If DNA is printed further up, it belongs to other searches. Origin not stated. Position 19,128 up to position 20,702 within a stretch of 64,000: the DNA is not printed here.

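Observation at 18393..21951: Uncharacterised three-gene module (484-aa unknown, overlapping Pif1-like helicase, 280-aa coiled-coil protein) inserted next to tRNA-Asn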

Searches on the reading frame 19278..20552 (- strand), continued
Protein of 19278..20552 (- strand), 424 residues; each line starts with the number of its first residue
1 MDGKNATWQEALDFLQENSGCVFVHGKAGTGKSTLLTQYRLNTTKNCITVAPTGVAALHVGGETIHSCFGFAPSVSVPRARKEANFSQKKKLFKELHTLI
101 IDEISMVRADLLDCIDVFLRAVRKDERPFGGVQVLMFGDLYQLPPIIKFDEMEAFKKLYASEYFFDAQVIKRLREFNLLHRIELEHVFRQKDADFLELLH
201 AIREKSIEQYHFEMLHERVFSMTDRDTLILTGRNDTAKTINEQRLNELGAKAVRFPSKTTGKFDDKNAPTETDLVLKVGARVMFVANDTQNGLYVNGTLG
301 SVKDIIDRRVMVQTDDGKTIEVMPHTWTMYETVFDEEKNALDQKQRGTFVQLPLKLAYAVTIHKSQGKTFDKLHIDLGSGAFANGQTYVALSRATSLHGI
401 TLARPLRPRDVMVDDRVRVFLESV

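Call 22: find_homologous_proteins(query=window:19278-20552:-, max_evalue=1e-30)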
Query window:19278-20552:- (424 aa): 8000 proteins with E <= 1e-30 among 8000 candidates; the best 120 are listed.
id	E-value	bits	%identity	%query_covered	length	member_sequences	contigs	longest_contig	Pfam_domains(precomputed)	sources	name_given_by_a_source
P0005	4.0e-279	943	99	100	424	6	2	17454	PF05970.21,PF01443.25,PF13604.13,PF13245.13,PF13401.13,PF02689.21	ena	-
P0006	4.6e-128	446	52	99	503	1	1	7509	PF13538.13,PF05970.21,PF01443.25,PF13604.13,PF13245.13,PF13280.13,PF02689.21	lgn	-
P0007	1.8e-127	444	50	98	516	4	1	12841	PF05970.21,PF01443.25,PF13604.13,PF13245.13,PF13401.13,PF02689.21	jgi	-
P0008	6.7e-127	442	52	98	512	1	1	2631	PF13538.13,PF05970.21,PF01443.25,PF13604.13,PF13245.13,PF13401.13,PF02689.21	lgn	-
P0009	8.3e-127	442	49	99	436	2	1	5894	PF13538.13,PF13479.13,PF05970.21,PF01443.25,PF13604.13,PF13245.13,PF02689.21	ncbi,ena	-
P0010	2.3e-126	440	51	99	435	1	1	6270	PF13538.13,PF13479.13,PF05970.21,PF01443.25,PF13604.13,PF13245.13,PF13401.13,PF02689.21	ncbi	-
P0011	2.5e-125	437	51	97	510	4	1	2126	PF13538.13,PF05970.21,PF01443.25,PF13604.13,PF13245.13,PF02689.21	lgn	-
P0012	3.1e-125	436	49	98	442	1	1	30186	PF05970.21,PF01443.25,PF13604.13,PF13245.13,PF02689.21,PF13191.13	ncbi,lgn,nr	ncbi:AAA family ATPase [Candidatus Uhrbacteria bacterium]|nr:AAA family ATPase [Candidatus Uhrbacter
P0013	3.3e-125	436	48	99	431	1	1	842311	PF13538.13,PF05970.21,PF01443.25,PF13604.13,PF13245.13,PF02689.21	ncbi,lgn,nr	ncbi:AAA family ATPase [Patescibacteria group bacterium]|nr:MAG: AAA family ATPase [Patescibacteria 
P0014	3.4e-125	436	49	98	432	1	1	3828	PF13538.13,PF13479.13,PF05970.21,PF01443.25,PF13604.13,PF13245.13,PF02689.21,PF21530.4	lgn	-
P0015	3.4e-125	436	50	98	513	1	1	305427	PF13538.13,PF05970.21,PF01443.25,PF13604.13,PF13245.13,PF13401.13,PF02689.21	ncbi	-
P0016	3.9e-125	436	50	99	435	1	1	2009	PF13538.13,PF05970.21,PF01443.25,PF13604.13,PF13245.13,PF13401.13,PF02689.21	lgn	-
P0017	5.9e-125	436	51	97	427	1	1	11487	PF05970.21,PF01443.25,PF13604.13,PF13245.13,PF13401.13,PF02689.21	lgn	-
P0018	8.4e-125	435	50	98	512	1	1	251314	PF13538.13,PF13479.13,PF05970.21,PF01443.25,PF13604.13,PF13245.13,PF13401.13,PF02689.21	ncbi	ncbi:MAG: AAA family ATPase [Candidatus Woesebacteria bacterium]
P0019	1.6e-124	434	49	98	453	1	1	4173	PF13538.13,PF05970.21,PF01443.25,PF13604.13,PF13245.13,PF13401.13,PF02689.21,PF13191.13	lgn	-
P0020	3.2e-124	433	49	98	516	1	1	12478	PF13479.13,PF05970.21,PF01443.25,PF13604.13,PF13245.13,PF13280.13,PF13401.13,PF02689.21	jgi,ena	-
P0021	4.1e-124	433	49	97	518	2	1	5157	PF05970.21,PF01443.25,PF13604.13,PF13245.13,PF13280.13,PF13401.13,PF02689.21,PF02879.23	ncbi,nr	ncbi:AAA family ATPase [Patescibacteria group bacterium]|nr:AAA family ATPase [Patescibacteria group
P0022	5.2e-124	432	48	99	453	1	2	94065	PF13538.13,PF05970.21,PF13604.13,PF13245.13,PF13401.13,PF02689.21,PF13191.13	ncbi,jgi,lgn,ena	-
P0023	7.1e-124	432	49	99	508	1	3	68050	PF05970.21,PF01443.25,PF13604.13,PF13245.13,PF13280.13,PF02689.21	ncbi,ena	ncbi:MAG: AAA family ATPase [Patescibacteria group bacterium]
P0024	7.5e-124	432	49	99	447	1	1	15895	PF13538.13,PF05970.21,PF01443.25,PF13604.13,PF13245.13,PF02689.21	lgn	-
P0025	1.1e-123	431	50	97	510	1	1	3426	PF05970.21,PF13604.13,PF13245.13,PF13401.13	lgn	-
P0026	1.6e-123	431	49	99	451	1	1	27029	PF13479.13,PF05970.21,PF01443.25,PF13604.13,PF13245.13,PF13401.13,PF02689.21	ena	-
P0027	2.1e-123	430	48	99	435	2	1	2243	PF13538.13,PF13479.13,PF05970.21,PF01443.25,PF13604.13,PF13245.13,PF13401.13,PF02689.21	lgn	-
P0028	2.2e-123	430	48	99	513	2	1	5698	PF05970.21,PF01443.25,PF13604.13,PF13245.13,PF13280.13,PF02689.21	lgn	-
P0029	2.6e-123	430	50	97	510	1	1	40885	PF13538.13,PF05970.21,PF01443.25,PF13604.13,PF13245.13,PF13401.13,PF02689.21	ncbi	-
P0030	2.8e-123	430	49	99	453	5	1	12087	PF13538.13,PF05970.21,PF01443.25,PF13604.13,PF13245.13,PF13401.13,PF02689.21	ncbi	-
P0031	2.9e-123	430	49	98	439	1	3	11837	PF05970.21,PF01443.25,PF13604.13,PF13245.13,PF13401.13,PF02689.21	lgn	-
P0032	4.0e-123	429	47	98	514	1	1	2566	PF05970.21,PF01443.25,PF13604.13,PF13245.13,PF13280.13,PF13401.13,PF02689.21,PF21530.4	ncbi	-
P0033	7.8e-123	429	47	98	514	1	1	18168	PF13479.13,PF05970.21,PF01443.25,PF13604.13,PF13245.13,PF13280.13,PF13401.13,PF02689.21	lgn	-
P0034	8.0e-123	429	51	96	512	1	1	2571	PF13538.13,PF05970.21,PF01443.25,PF13604.13,PF13245.13,PF02689.21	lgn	-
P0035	1.0e-122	428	50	98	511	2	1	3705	PF13538.13,PF05970.21,PF01443.25,PF13604.13,PF13245.13,PF13280.13,PF13401.13,PF02689.21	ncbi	-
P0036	1.3e-122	428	50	99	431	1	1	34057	PF13538.13,PF05970.21,PF01443.25,PF13604.13,PF13245.13,PF13401.13,PF02689.21,PF21530.4,PF13191.13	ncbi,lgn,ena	-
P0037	1.5e-122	428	49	97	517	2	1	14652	PF13538.13,PF05970.21,PF01443.25,PF13604.13,PF13245.13,PF13401.13,PF02689.21,PF07728.21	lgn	-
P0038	1.7e-122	427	49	98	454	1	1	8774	PF13538.13,PF05970.21,PF01443.25,PF13604.13,PF13245.13,PF13401.13,PF02689.21,PF13191.13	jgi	jgi:ATP-dependent exoDNAse (exonuclease V) alpha subunit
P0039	1.9e-122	427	48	98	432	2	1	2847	PF13538.13,PF13479.13,PF05970.21,PF01443.25,PF13604.13,PF13245.13,PF02689.21,PF20720.4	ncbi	-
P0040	2.0e-122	427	50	98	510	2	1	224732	PF13479.13,PF05970.21,PF01443.25,PF13604.13,PF13245.13,PF13280.13,PF02689.21,PF13191.13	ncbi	-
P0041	2.1e-122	427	49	99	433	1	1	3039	PF13538.13,PF05970.21,PF01443.25,PF13604.13,PF13245.13,PF13401.13,PF02689.21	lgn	-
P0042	2.1e-122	427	48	98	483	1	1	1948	PF13538.13,PF05970.21,PF01443.25,PF13604.13,PF13245.13,PF13401.13,PF02689.21,PF13191.13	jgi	jgi:ATP-dependent exoDNAse (exonuclease V) alpha subunit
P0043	2.5e-122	427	48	99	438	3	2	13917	PF05970.21,PF01443.25,PF13604.13,PF13245.13,PF02689.21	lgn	-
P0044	3.1e-122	427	47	100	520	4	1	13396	PF05970.21,PF01443.25,PF13604.13,PF13245.13,PF13280.13,PF02689.21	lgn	-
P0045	6.5e-122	425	49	99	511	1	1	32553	PF13538.13,PF05970.21,PF13604.13,PF13245.13,PF13280.13,PF13401.13,PF02689.21,PF13191.13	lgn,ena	-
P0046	8.1e-122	425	48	100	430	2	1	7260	PF05970.21,PF01443.25,PF13604.13,PF13245.13,PF02689.21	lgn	-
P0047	1.1e-121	425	47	99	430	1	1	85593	PF05970.21,PF01443.25,PF13604.13,PF13245.13,PF13401.13,PF02689.21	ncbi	ncbi:MAG: AAA family ATPase [Patescibacteria group bacterium]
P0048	1.4e-121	424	47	98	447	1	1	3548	PF13538.13,PF05970.21,PF01443.25,PF13604.13,PF13245.13,PF02689.21,PF13191.13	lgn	-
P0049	1.4e-121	424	47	98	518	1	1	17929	PF13479.13,PF05970.21,PF13604.13,PF13245.13,PF13280.13,PF13401.13,PF02689.21,PF21530.4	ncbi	-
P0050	1.5e-121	424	50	98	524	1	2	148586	PF13538.13,PF05970.21,PF01443.25,PF13604.13,PF13245.13,PF13401.13,PF02689.21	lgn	-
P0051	2.3e-121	424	50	99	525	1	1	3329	PF13538.13,PF13479.13,PF05970.21,PF01443.25,PF13604.13,PF13245.13,PF02689.21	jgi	jgi:MinD superfamily P-loop ATPase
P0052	2.4e-121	424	48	97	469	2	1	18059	PF05970.21,PF01443.25,PF13604.13,PF13245.13,PF13401.13,PF02689.21,PF13191.13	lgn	-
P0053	2.5e-121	424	49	97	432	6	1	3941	PF13538.13,PF13479.13,PF05970.21,PF01443.25,PF13604.13,PF13245.13,PF02689.21,PF13191.13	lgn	-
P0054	2.7e-121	423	49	99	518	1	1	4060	PF13538.13,PF13479.13,PF05970.21,PF01443.25,PF13604.13,PF13245.13,PF13401.13,PF02689.21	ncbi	-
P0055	2.8e-121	423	50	95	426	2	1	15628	PF13538.13,PF05970.21,PF01443.25,PF13604.13,PF13245.13,PF02689.21,PF13191.13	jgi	-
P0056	3.3e-121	423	49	99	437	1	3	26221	PF13538.13,PF05970.21,PF01443.25,PF13604.13,PF13245.13,PF13401.13,PF02689.21,PF21530.4,PF13191.13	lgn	-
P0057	3.8e-121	423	50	98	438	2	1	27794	PF13538.13,PF13479.13,PF05970.21,PF01443.25,PF13604.13,PF13245.13,PF02689.21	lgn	-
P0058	5.0e-121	423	49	96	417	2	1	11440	PF13538.13,PF05970.21,PF01443.25,PF13604.13,PF13245.13,PF02689.21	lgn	-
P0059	5.5e-121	422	49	98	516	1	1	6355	PF13538.13,PF05970.21,PF13604.13,PF13245.13,PF13280.13,PF02689.21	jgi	-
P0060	8.5e-121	422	47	99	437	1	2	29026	PF13538.13,PF13479.13,PF05970.21,PF01443.25,PF13604.13,PF13245.13,PF13401.13,PF02689.21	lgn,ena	-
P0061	1.1e-120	421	47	98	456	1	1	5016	PF13538.13,PF05970.21,PF01443.25,PF13604.13,PF13245.13,PF02689.21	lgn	-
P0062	1.5e-120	421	47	99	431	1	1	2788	PF05970.21,PF01443.25,PF13604.13,PF13245.13,PF13401.13,PF02689.21,PF01637.25,PF07728.21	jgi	jgi:ATP-dependent exoDNAse (exonuclease V) alpha subunit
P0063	1.7e-120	421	48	98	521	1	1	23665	PF13538.13,PF05970.21,PF01443.25,PF13604.13,PF13245.13,PF13280.13,PF02689.21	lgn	-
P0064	2.1e-120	421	47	99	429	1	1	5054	PF13479.13,PF05970.21,PF01443.25,PF13604.13,PF13245.13,PF13401.13,PF02689.21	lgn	-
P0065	2.8e-120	420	47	98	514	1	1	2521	PF05970.21,PF01443.25,PF13604.13,PF13245.13,PF13280.13,PF02689.21,PF21530.4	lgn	-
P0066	2.9e-120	420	48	99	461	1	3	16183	PF13538.13,PF05970.21,PF01443.25,PF13604.13,PF13245.13,PF02689.21,PF25199.2,PF13191.13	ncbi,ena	-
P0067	3.3e-120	420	48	97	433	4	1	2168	PF13538.13,PF13479.13,PF05970.21,PF01443.25,PF13604.13,PF13245.13,PF13401.13,PF02689.21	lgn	-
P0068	4.0e-120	420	48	97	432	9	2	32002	PF13538.13,PF13479.13,PF05970.21,PF01443.25,PF13604.13,PF13245.13,PF02689.21,PF13191.13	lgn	-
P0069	5.6e-120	419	48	98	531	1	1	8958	PF05970.21,PF01443.25,PF13604.13,PF13245.13,PF13280.13,PF02689.21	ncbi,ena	-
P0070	8.2e-120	419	48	98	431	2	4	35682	PF13479.13,PF05970.21,PF01443.25,PF13604.13,PF13245.13,PF13401.13,PF02689.21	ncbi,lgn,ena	-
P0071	9.4e-120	418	48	99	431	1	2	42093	PF13538.13,PF13479.13,PF05970.21,PF01443.25,PF13604.13,PF13245.13,PF02689.21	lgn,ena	-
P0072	1.3e-119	418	48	97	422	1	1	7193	PF05970.21,PF01443.25,PF13604.13,PF13245.13,PF13401.13,PF02689.21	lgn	-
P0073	1.5e-119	418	47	99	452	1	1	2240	PF05970.21,PF13604.13,PF13245.13,PF02689.21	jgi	jgi:ATP-dependent DNA helicase PIF1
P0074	1.5e-119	418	46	98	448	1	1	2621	PF13538.13,PF05970.21,PF01443.25,PF13604.13,PF13245.13,PF02689.21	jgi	jgi:ATP-dependent exoDNAse (exonuclease V) alpha subunit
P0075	1.7e-119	418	47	98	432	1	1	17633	PF13538.13,PF13479.13,PF05970.21,PF01443.25,PF13604.13,PF13245.13,PF02689.21,PF21530.4,PF13191.13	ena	-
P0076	2.6e-119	417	47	98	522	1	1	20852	PF13538.13,PF05970.21,PF13604.13,PF13245.13,PF13280.13,PF02689.21,PF21530.4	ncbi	-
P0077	3.5e-119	417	49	98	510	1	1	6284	PF13538.13,PF05970.21,PF01443.25,PF13604.13,PF13245.13,PF13280.13,PF02689.21,PF13191.13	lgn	-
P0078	4.8e-119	416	47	98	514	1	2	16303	PF13479.13,PF05970.21,PF13604.13,PF13245.13,PF13280.13,PF13401.13,PF02689.21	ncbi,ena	-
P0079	5.0e-119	416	48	99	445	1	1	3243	PF13538.13,PF05970.21,PF01443.25,PF13604.13,PF13245.13,PF02689.21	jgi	jgi:ATP-dependent exoDNAse (exonuclease V) alpha subunit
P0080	5.3e-119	416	46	97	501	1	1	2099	PF05970.21,PF13604.13,PF13245.13,PF02689.21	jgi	jgi:ATP-dependent DNA helicase PIF1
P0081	5.4e-119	416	48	98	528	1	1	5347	PF05970.21,PF01443.25,PF13604.13,PF13245.13,PF13280.13,PF02689.21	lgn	-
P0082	6.3e-119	416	48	98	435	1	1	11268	PF13538.13,PF13479.13,PF05970.21,PF01443.25,PF13604.13,PF13245.13,PF02689.21,PF13191.13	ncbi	-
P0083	8.7e-119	415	47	98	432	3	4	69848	PF13538.13,PF13479.13,PF05970.21,PF01443.25,PF13604.13,PF13245.13,PF02689.21,PF13191.13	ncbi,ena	-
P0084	9.0e-119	415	49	99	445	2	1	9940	PF13538.13,PF05970.21,PF01443.25,PF13604.13,PF13245.13,PF02689.21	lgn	-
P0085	1.2e-118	415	47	100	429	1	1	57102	PF13538.13,PF05970.21,PF01443.25,PF13604.13,PF13245.13,PF13401.13,PF02689.21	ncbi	-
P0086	1.3e-118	415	47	98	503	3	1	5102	PF05970.21,PF01443.25,PF13604.13,PF13245.13,PF13280.13,PF02689.21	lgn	-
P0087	1.3e-118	415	48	98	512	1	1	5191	PF05970.21,PF13604.13,PF13245.13,PF13280.13,PF02689.21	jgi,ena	-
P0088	1.5e-118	414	47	98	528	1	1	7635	PF05970.21,PF13604.13,PF13245.13,PF13280.13,PF02689.21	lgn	-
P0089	1.6e-118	414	47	98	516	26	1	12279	PF13538.13,PF05970.21,PF01443.25,PF13604.13,PF13245.13,PF13280.13,PF13401.13,PF02689.21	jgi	-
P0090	2.7e-118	414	49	98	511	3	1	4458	PF13538.13,PF05970.21,PF01443.25,PF13604.13,PF13245.13,PF13280.13,PF02689.21,PF21530.4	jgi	-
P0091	2.8e-118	414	47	99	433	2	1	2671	PF05970.21,PF01443.25,PF13604.13,PF13245.13,PF02689.21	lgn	-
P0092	2.9e-118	413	47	99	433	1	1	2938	PF13538.13,PF05970.21,PF01443.25,PF13604.13,PF13245.13,PF13401.13,PF02689.21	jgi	jgi:ATP-dependent exoDNAse (exonuclease V) alpha subunit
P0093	3.0e-118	413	47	99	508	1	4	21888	PF05970.21,PF13604.13,PF13245.13,PF13401.13,PF02689.21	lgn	-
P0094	3.0e-118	413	48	99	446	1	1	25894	PF13479.13,PF05970.21,PF13604.13,PF13245.13,PF13401.13,PF02689.21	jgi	-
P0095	3.8e-118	413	47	99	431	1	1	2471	PF13538.13,PF05970.21,PF01443.25,PF13604.13,PF13245.13,PF02689.21,PF13191.13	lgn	-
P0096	3.9e-118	413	47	98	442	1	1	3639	PF13538.13,PF13479.13,PF05970.21,PF01443.25,PF13604.13,PF13245.13,PF13401.13,PF02689.21,PF13191.13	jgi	jgi:hypothetical protein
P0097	4.1e-118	413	47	98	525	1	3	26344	PF13538.13,PF05970.21,PF01443.25,PF13604.13,PF13245.13,PF13280.13,PF13401.13,PF02689.21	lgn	-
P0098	4.7e-118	413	47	99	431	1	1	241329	PF13538.13,PF05970.21,PF01443.25,PF13604.13,PF13245.13,PF13401.13,PF02689.21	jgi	jgi:ATP-dependent DNA helicase PIF1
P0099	4.9e-118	413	46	99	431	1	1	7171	PF05970.21,PF01443.25,PF13604.13,PF13245.13,PF13401.13,PF02689.21,PF01637.25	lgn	-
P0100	6.0e-118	412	47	98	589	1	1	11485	PF05970.21,PF01443.25,PF13604.13,PF13245.13,PF13280.13,PF02689.21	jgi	jgi:energy-coupling factor transporter ATP-binding protein EcfA2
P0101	6.1e-118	412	47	98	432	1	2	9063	PF13538.13,PF13479.13,PF05970.21,PF01443.25,PF13604.13,PF13245.13,PF02689.21,PF13191.13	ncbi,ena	-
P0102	6.4e-118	412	47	99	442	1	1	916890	PF13538.13,PF05970.21,PF01443.25,PF13604.13,PF13245.13,PF02689.21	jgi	jgi:ATP-dependent exoDNAse (exonuclease V) alpha subunit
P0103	6.4e-118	412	48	98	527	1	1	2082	PF05970.21,PF01443.25,PF13604.13,PF13245.13,PF13280.13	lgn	-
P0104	7.8e-118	412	49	98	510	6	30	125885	PF13538.13,PF05970.21,PF01443.25,PF13604.13,PF13245.13,PF13280.13,PF13401.13,PF02689.21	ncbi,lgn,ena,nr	ncbi:MAG: hypothetical protein A2Y28_03155 [Chlamydiae bacterium GWC2_50_10]|nr:MAG: hypothetical pr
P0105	8.7e-118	412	47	97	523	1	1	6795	PF13538.13,PF13479.13,PF05970.21,PF01443.25,PF13604.13,PF13245.13,PF13280.13,PF13401.13,PF02689.21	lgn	-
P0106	1.1e-117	412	47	99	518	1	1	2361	PF05970.21,PF13604.13,PF13245.13,PF13280.13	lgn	-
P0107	1.3e-117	411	49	98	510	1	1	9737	PF05970.21,PF01443.25,PF13604.13,PF13245.13,PF13280.13,PF13401.13,PF02689.21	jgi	-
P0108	1.5e-117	411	48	99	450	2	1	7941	PF13538.13,PF05970.21,PF01443.25,PF13604.13,PF13245.13,PF13401.13,PF02689.21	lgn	-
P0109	1.6e-117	411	47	98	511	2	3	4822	PF05970.21,PF01443.25,PF13604.13,PF13245.13,PF13280.13,PF02689.21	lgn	-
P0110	1.9e-117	411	46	99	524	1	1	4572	PF05970.21,PF01443.25,PF13604.13,PF13245.13,PF13280.13,PF02689.21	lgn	-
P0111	2.3e-117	411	47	98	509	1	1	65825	PF13538.13,PF05970.21,PF01443.25,PF13604.13,PF13245.13,PF13280.13,PF02689.21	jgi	jgi:ATP-dependent DNA helicase PIF1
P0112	2.5e-117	410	48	99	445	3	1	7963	PF05970.21,PF01443.25,PF13604.13,PF13245.13,PF13401.13,PF02689.21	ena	-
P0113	2.6e-117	410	47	98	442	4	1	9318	PF13538.13,PF13479.13,PF05970.21,PF01443.25,PF13604.13,PF13245.13,PF13401.13,PF02689.21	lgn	-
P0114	2.6e-117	410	46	99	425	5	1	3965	PF05970.21,PF01443.25,PF13604.13,PF13245.13,PF02689.21,PF13191.13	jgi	jgi:ATP-dependent exoDNAse (exonuclease V) alpha subunit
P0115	2.7e-117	410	48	99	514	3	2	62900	PF05970.21,PF13604.13,PF13245.13,PF13280.13,PF13191.13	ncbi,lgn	-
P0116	2.9e-117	410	48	99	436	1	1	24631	PF05970.21,PF01443.25,PF13604.13,PF13245.13,PF02689.21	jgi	-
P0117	3.0e-117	410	49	96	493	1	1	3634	PF05970.21,PF01443.25,PF13604.13,PF13245.13,PF13401.13,PF02689.21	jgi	jgi:ATP-dependent exoDNAse (exonuclease V) alpha subunit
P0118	3.0e-117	410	48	99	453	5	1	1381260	PF13538.13,PF05970.21,PF01443.25,PF13604.13,PF13245.13,PF02689.21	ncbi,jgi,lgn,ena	ncbi:MAG: DEAD/DEAH box helicase [Patescibacteria group bacterium]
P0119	3.1e-117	410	47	99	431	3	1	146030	PF05970.21,PF01443.25,PF13604.13,PF13245.13,PF13401.13,PF02689.21,PF13191.13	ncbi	ncbi:MAG: AAA family ATPase [Patescibacteria group bacterium]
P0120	3.7e-117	410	45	99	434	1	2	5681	PF13538.13,PF05970.21,PF01443.25,PF13604.13,PF13245.13,PF02689.21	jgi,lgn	jgi:ATP-dependent exoDNAse (exonuclease V) alpha subunit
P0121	3.7e-117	410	47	98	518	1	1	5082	PF05970.21,PF13604.13,PF13245.13,PF13280.13,PF13401.13,PF02689.21,PF21530.4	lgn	-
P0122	4.1e-117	410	45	98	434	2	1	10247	PF13538.13,PF13479.13,PF05970.21,PF13604.13,PF13245.13,PF13401.13,PF02689.21,PF13191.13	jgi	jgi:ATP-dependent DNA helicase PIF1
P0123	4.5e-117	410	47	99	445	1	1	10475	PF13538.13,PF05970.21,PF01443.25,PF13604.13,PF13245.13,PF02689.21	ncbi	ncbi:MAG TPA: DEAD/DEAH box helicase [Patescibacteria group bacterium]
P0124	5.2e-117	409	45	99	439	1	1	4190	PF13538.13,PF13479.13,PF05970.21,PF01443.25,PF13604.13,PF13245.13,PF13401.13,PF02689.21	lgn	-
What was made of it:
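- The helicase is a lineage-wide gene (call 22).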

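Call 26: find_encoding_contigs(protein=P0013, flank=6000, max_places=2)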
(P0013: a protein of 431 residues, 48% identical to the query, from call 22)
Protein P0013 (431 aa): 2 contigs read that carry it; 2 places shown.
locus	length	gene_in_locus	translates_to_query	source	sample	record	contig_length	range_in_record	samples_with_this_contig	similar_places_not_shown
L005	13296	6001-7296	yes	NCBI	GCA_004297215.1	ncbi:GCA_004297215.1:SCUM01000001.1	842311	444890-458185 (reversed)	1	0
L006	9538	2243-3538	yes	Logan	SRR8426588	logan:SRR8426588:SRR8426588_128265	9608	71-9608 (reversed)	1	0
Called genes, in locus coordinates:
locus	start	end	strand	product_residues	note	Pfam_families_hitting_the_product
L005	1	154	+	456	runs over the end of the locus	PF02878:PGM_PMM_I, PF02879:PGM_PMM_II, PF02880:PGM_PMM_III, PF00408:PGM_PMM_IV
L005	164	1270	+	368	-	PF02163:Peptidase_M50, PF13180:PDZ_2 (faint), PF17820:PDZ_6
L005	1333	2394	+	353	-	PF02912:Phe_tRNA-synt_N, PF01409:tRNA-synt_2d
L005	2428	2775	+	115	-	PF05635:23S_rRNA_IVP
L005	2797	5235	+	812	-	PF01588:tRNA_bind, PF03483:B3_4, PF03484:B5, PF17759:tRNA_synthFbeta, PF03147:FDX-ACB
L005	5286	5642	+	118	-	PF05635:23S_rRNA_IVP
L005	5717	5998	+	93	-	-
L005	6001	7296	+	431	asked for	PF02689:Herpes_Helicase (faint), PF05970:PIF1, PF13245:AAA_19, PF13604:AAA_30, PF01443:Viral_helicase1 (faint), PF13538:UvrD_C_2 (weak)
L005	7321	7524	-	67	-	-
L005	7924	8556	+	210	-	PF00717:Peptidase_S24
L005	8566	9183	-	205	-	PF03852:Vsr, PF18741:MTES_1575 (faint)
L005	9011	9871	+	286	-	PF07832:Bse634I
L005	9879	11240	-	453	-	PF01381:HTH_3, PF00145:DNA_methylase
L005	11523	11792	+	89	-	-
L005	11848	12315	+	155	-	PF03073:TspO_MBR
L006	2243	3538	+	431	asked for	PF02689:Herpes_Helicase (faint), PF05970:PIF1, PF13245:AAA_19, PF13604:AAA_30, PF01443:Viral_helicase1 (faint), PF13538:UvrD_C_2 (weak)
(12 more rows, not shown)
